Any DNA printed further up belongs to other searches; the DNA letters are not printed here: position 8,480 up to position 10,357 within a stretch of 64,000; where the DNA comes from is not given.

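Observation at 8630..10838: Opposite-strand two-gene island inside the virion operon, encoding an SGNH/GDSL esterase that shares its N-terminal anchor domain with a tail protein about 25 kb away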

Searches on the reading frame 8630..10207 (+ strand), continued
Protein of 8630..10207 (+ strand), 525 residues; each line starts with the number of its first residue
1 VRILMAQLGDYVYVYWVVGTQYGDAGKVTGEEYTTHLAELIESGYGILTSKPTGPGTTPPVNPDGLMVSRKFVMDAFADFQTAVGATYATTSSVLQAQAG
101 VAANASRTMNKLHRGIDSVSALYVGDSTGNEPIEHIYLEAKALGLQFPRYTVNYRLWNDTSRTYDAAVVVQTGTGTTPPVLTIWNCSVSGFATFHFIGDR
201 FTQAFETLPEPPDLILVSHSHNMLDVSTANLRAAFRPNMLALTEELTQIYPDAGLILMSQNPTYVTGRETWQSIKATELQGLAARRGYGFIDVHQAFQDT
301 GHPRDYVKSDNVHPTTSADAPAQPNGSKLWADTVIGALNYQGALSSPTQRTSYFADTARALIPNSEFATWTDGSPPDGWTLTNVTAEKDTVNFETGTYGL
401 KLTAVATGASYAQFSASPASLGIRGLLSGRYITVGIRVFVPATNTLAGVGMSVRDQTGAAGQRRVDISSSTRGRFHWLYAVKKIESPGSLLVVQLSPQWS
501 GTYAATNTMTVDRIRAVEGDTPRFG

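Call 35: find_encoding_contigs(protein=P0001, flank=10000, max_places=3)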
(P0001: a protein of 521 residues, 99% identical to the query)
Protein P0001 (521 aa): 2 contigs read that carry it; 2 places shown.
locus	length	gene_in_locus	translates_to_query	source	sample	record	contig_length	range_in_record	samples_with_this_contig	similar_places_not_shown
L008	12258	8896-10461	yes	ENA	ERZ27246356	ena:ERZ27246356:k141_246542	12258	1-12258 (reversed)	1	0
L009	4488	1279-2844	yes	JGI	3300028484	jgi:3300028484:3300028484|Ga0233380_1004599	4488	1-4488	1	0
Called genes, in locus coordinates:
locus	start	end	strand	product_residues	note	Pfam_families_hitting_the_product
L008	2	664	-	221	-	?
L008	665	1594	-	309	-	-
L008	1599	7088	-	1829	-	-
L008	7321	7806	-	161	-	-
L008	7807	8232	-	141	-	-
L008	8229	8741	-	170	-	-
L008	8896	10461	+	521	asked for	PF13472:Lipase_GDSL_2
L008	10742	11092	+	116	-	-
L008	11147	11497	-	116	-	-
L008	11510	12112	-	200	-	-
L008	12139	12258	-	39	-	?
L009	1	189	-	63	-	?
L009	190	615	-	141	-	-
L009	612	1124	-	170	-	-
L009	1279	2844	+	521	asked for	PF13472:Lipase_GDSL_2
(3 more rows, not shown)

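Call 44: search_solved_structures(query=A4, max_evalue=0.01, show_alignments=1)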
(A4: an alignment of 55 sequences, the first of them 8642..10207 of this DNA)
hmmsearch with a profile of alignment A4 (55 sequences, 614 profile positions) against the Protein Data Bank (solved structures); distinct sequences matched with E-value up to 0.01: 17.
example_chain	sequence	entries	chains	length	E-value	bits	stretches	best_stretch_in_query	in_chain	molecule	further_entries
5jd3_A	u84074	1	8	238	1.7e-08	36.8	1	147-280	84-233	LAE5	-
3p94_A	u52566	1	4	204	5.8e-06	28.4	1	146-282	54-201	GDSL-like Lipase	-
4oap_A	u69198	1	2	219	2e-05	26.7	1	140-276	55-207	Acetyl xylan esterase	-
5bn1_A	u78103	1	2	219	5e-05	25.4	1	140-277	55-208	Acetyl xylan esterase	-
3w7v_A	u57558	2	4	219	5.4e-05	25.2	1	140-276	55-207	Acetyl xylan esterase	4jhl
4jko_A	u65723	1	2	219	5.5e-05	25.2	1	140-276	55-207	Acetyl xylan esterase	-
4oao_A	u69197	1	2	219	7.1e-05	24.8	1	141-276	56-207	Acetyl xylan esterase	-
4ppy_A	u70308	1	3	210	9.2e-05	24.5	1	148-282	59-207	Putative acylhydrolase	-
4s1p_A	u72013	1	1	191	0.00022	23.2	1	224-279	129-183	Uncharacterized protein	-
4iyj_A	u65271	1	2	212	0.00026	23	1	147-281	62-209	GDSL-like protein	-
4hf7_A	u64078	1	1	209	0.0016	20.4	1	146-282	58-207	Putative acylhydrolase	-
4jj4_A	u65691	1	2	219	0.0028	19.6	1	140-276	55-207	Acetyl xylan esterase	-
9hi5_A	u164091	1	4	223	0.0028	19.6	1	147-281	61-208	GDSL-like protein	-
7pzg_AAA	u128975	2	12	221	0.004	19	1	162-279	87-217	Lysophospholipase L1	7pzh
6njc_A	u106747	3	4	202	0.0043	18.9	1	162-277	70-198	Sialate O-acetylesterase | Lysophospholipase L1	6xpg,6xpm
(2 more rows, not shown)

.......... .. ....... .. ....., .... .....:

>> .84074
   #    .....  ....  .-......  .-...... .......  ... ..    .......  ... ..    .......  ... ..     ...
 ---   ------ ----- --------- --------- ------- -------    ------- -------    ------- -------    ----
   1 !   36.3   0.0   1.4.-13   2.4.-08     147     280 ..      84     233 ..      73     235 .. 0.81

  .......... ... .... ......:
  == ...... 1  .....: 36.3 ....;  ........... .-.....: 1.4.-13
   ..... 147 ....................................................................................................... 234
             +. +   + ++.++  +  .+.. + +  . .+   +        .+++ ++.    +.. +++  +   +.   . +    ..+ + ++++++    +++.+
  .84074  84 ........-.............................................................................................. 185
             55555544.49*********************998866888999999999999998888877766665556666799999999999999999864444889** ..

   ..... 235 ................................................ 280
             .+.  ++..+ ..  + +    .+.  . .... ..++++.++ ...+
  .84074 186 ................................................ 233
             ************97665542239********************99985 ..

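Call 51: predict_structure(alignment_id=A4)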
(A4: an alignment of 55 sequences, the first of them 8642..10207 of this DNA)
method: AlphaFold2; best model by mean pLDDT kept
length: 521 residues; sequences in the alignment: 55
mean_pLDDT: 83.1   pTM: 0.78
mean pLDDT of the five models: 83.1, 82.7, 81.7, 81.5, 80.6
residues with pLDDT >= 90: 295; 70-90: 121; 50-70: 43; < 50: 62
segments of 3 or more residues with pLDDT < 50: 1-27, 40-42, 44-57, 61-70, 84-89
pLDDT, mean of each block of 10 residues (from residue 1): 35 34 44 58 47 48 46 56 48 77 96 97 88 97 98 95 97 97 90 91 96 92 88 91 93 96 95 93 94 94 95 81 95 90 77 87 87 94 94 93 94 86 88 92 85 74 87 92 88 89 92 90 73
secondary structure, 60 per line:
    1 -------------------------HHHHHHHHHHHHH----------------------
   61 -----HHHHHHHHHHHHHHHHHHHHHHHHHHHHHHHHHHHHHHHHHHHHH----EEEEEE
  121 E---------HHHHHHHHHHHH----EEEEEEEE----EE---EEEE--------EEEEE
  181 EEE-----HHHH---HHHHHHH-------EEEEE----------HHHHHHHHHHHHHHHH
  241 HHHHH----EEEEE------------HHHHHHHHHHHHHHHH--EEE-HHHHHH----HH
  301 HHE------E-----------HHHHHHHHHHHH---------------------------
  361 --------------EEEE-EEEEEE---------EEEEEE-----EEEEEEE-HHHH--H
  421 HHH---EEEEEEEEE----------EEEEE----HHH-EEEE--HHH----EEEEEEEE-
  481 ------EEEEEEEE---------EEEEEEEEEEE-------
elements in order: H26-38 H66-110 E115-121 H131-142 E147-154 E164-167 E176-183 H189-192 H196-202 E210-214 H225-245 E250-254 H267-282 E285-287 H289-294 H299-302 H322-333 E375-378 E380-385 E395-400 E406-412 H414-417 H420-423 E427-435 E446-450 E459-462 E472-479 E487-494 E504-514

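Call 55: fold_search(model_id=the predicted structure, library=pdb)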
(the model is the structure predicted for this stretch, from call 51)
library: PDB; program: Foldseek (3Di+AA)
matches with E <= 10: 1659; with E <= 0.001: 190
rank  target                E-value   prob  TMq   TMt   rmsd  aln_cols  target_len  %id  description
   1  6hh9_C                3.2e-13  1.00  0.35  0.45   9.6       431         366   11  Crystal structure of a two-domain esterase (CEX) active on acetylated mannans co-crystallized with mannopentaose (released 2019-09-11)
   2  6hfz_C                1.1e-12  1.00  0.35  0.46   9.3       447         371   11  Crystal structure of a two-domain esterase (CEX) active on acetylated mannans (released 2019-09-11)
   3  6hfz_A                1.1e-12  1.00  0.35  0.45   9.9       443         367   11  Crystal structure of a two-domain esterase (CEX) active on acetylated mannans (released 2019-09-11)
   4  6hfz_D                2.5e-12  1.00  0.35  0.45   9.9       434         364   11  Crystal structure of a two-domain esterase (CEX) active on acetylated mannans (released 2019-09-11)
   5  6hh9_D                7.6e-12  1.00  0.34  0.44   9.2       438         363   10  Crystal structure of a two-domain esterase (CEX) active on acetylated mannans co-crystallized with mannopentaose (released 2019-09-11)
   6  9lna_A                4.4e-10  1.00  0.27  0.24  23.2       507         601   13  SFP21A phage tail fiber (Gp09) (released 2026-01-28)
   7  4d0q                  1.3e-08  1.00  0.23  0.66   5.4       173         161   13  Hyaluronan Binding Module of the Streptococcal Pneumoniae Hyaluronate Lyase (released 2014-08-06)
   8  1wky                  4.1e-08  1.00  0.18  0.20  19.9       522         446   10  Crystal structure of alkaline mannanase from Bacillus sp. strain JAMB-602: catalytic domain and its Carbohydrate Binding (released 2005-06-15)
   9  9d84_A                7.4e-08  1.00  0.26  0.18  24.1       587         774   10  Shigella flexneri bacteriophage B2 Gp48 and Gp49 (released 2025-01-15)
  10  4xup_E                1.3e-07  1.00  0.23  0.66   4.8       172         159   16  Structure of the N-terminal CBM22-1-CBM22-2 tandem domain from Paenibacillus barcinonensis Xyn10C (released 2015-06-03)
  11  4xup_C                1.4e-07  1.00  0.23  0.66   4.9       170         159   16  Structure of the N-terminal CBM22-1-CBM22-2 tandem domain from Paenibacillus barcinonensis Xyn10C (released 2015-06-03)
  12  9d81                  1.8e-07  1.00  0.27  0.23  24.2       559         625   11  Shigella flexneri bacteriophage Moo19 Gp82 (released 2025-01-15)
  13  2xom_A                2.2e-07  1.00  0.21  0.61   4.9       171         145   16  Atomic resolution structure of TmCBM61 in complex with beta-1,4- galactotriose (released 2010-09-08)
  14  2c26                  2.2e-07  1.00  0.21  0.38   6.1       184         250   18  Structural basis for the promiscuous specificity of the carbohydrate- binding modules from the beta-sandwich super famil (released 2005-10-18)
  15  3oea_A                3.9e-07  1.00  0.22  0.70   4.2       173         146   13  Crystal structure of the Q121E mutants of C.polysaccharolyticus CBM16-1 bound to cellopentaose (released 2010-08-25)
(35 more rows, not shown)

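Call 114: find_encoding_contigs(protein=P0012, flank=8000, max_places=1)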
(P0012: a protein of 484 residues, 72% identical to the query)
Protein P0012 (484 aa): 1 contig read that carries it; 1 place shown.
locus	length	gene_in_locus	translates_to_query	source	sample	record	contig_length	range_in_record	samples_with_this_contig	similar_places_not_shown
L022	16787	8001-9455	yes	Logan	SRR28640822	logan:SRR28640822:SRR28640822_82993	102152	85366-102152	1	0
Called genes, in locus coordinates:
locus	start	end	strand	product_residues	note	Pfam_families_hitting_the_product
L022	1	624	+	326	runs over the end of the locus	PF20706:GT4-conflict (weak), PF00534:Glycos_transf_1 (faint), PF13692:Glyco_trans_1_4 (weak)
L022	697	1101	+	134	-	-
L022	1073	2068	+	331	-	PF00268:Ribonuc_red_sm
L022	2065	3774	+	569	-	PF00317:Ribonuc_red_lgN, PF02867:Ribonuc_red_lgC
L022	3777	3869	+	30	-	-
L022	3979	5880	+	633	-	PF01510:Amidase_2, PF08310:LGFP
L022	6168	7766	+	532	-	PF12708:Pect-lyase_RHGA_epim, PF13229:Beta_helix (weak)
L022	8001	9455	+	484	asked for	PF13472:Lipase_GDSL_2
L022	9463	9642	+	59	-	-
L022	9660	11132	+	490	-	-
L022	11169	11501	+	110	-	-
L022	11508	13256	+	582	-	PF04860:Phage_portal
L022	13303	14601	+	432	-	PF04586:Peptidase_S78 (faint)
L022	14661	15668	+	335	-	-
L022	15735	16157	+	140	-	-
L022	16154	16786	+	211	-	?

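Call 115: find_encoding_contigs(protein=P0005, flank=8000, max_places=1)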
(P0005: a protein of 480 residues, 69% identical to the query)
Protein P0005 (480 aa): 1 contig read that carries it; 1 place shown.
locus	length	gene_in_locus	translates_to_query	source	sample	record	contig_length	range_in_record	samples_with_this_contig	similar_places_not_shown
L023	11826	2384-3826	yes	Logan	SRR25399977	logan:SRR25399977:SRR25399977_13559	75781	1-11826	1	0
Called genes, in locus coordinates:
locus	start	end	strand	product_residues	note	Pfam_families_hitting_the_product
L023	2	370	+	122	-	?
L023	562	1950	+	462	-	PF01510:Amidase_2, PF08310:LGFP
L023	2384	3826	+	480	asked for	PF13472:Lipase_GDSL_2 (weak)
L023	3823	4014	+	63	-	-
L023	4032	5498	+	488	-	-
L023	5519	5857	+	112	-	-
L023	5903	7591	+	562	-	PF04860:Phage_portal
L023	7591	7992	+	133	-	-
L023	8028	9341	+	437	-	PF04586:Peptidase_S78 (weak), PF14550:Peptidase_S78_2 (faint)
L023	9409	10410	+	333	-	-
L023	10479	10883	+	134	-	-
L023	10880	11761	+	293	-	-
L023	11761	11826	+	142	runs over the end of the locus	-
